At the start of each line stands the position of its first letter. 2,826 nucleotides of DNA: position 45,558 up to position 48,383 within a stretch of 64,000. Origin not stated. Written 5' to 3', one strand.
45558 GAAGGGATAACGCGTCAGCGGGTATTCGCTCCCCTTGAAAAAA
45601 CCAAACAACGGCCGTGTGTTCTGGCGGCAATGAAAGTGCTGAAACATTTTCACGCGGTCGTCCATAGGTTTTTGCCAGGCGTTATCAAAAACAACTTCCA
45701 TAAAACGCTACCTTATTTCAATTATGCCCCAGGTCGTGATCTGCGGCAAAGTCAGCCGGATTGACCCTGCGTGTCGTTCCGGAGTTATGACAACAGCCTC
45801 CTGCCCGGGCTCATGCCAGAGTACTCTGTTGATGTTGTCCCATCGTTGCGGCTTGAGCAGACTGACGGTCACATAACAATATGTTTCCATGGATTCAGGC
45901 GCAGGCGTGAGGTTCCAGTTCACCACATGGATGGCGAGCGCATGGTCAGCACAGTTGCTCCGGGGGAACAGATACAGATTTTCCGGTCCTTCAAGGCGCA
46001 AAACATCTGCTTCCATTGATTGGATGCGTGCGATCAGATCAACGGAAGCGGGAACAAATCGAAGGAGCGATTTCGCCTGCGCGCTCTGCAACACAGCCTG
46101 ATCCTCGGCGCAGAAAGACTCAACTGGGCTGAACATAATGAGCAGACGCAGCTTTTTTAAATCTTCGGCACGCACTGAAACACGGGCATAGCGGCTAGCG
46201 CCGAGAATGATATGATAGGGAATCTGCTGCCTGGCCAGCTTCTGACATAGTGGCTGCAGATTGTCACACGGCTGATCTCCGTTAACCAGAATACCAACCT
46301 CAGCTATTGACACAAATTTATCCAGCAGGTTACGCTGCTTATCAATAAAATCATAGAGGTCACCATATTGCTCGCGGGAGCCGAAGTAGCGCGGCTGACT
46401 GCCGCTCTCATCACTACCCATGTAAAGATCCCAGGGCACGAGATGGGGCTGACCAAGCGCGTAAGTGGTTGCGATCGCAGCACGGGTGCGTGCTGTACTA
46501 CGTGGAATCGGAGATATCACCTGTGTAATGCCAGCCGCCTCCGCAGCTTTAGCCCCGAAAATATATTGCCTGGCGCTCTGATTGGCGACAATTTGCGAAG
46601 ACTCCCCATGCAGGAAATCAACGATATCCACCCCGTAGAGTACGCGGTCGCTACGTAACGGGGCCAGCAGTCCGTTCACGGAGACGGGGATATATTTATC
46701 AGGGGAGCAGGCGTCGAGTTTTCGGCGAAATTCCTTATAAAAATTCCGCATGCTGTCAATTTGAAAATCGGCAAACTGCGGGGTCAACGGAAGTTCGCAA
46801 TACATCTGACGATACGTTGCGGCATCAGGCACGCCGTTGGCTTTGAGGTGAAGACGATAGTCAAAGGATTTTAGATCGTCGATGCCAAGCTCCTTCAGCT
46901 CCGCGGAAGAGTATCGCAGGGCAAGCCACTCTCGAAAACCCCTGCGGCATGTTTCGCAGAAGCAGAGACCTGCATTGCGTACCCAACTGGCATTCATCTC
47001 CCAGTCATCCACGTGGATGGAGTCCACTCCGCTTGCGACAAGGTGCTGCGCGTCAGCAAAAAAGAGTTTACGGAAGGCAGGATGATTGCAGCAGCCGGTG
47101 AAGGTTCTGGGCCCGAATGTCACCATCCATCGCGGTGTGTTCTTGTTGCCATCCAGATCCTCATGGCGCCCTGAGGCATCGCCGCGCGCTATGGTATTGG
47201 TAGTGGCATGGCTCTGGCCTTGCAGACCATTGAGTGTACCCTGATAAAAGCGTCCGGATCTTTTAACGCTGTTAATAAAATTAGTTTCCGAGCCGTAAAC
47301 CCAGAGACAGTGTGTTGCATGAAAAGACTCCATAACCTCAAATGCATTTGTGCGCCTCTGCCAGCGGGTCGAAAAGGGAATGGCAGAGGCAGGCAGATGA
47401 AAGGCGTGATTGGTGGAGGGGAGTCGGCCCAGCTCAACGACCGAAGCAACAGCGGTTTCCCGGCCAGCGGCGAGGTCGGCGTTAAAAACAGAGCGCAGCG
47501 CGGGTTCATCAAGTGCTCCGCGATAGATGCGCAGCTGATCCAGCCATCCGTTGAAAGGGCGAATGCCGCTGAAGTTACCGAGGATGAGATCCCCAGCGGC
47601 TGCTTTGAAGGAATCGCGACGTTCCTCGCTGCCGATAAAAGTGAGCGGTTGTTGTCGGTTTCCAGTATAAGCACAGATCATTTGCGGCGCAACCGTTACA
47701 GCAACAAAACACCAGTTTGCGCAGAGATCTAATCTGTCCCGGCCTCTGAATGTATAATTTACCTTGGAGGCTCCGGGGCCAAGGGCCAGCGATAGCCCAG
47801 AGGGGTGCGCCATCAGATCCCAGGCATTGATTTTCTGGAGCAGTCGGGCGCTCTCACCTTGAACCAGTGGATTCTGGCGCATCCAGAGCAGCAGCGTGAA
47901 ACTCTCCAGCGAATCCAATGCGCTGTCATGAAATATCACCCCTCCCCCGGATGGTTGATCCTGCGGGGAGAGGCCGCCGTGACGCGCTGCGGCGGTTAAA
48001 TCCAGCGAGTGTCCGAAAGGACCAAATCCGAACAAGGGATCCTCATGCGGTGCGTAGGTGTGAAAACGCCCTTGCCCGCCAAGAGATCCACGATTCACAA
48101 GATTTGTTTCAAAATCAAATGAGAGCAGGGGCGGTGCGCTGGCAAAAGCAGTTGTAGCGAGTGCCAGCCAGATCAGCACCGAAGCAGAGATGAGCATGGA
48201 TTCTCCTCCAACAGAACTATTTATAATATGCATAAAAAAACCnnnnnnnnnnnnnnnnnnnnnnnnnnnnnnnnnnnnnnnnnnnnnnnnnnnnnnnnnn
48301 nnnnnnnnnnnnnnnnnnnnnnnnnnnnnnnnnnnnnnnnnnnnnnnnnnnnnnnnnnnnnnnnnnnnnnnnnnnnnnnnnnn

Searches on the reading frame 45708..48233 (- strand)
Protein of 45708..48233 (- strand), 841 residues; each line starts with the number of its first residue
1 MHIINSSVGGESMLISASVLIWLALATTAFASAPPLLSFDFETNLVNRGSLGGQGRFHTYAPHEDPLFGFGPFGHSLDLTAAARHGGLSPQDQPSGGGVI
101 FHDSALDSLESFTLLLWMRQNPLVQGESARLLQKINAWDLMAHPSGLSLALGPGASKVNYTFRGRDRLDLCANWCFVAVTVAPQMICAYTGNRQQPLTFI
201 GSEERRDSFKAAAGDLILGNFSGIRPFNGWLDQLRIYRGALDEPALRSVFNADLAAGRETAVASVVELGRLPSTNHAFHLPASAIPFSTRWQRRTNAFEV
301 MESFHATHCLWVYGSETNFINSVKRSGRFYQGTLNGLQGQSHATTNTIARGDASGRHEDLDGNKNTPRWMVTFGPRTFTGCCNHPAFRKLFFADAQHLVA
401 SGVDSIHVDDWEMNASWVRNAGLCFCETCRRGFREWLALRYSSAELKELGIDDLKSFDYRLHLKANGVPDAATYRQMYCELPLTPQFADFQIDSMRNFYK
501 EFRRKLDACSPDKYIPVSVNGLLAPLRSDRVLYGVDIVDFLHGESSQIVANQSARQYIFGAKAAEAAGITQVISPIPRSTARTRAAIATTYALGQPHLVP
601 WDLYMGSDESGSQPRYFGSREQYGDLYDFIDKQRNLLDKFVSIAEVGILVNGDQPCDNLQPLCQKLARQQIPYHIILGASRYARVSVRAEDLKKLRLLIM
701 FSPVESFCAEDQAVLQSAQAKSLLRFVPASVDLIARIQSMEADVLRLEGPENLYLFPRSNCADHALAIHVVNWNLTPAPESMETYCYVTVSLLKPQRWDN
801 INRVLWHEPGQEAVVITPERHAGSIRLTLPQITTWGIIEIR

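Call 20: search_protein_families(library=pfam, proteins=[window:45708-48233:-], max_evalue=0.001)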
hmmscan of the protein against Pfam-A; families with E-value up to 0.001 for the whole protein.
window:45708-48233:- (841 aa): 2 families
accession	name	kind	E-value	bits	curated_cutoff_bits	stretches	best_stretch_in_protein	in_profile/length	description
PF13385.13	Laminin_G_3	-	2.1e-06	28.4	27.6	1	96-243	4-147/151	Concanavalin A-like lectin/glucanases superfamily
PF02449.21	Glyco_hydro_42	-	6.5e-06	26.2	21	1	380-515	101-233/376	Beta-galactosidase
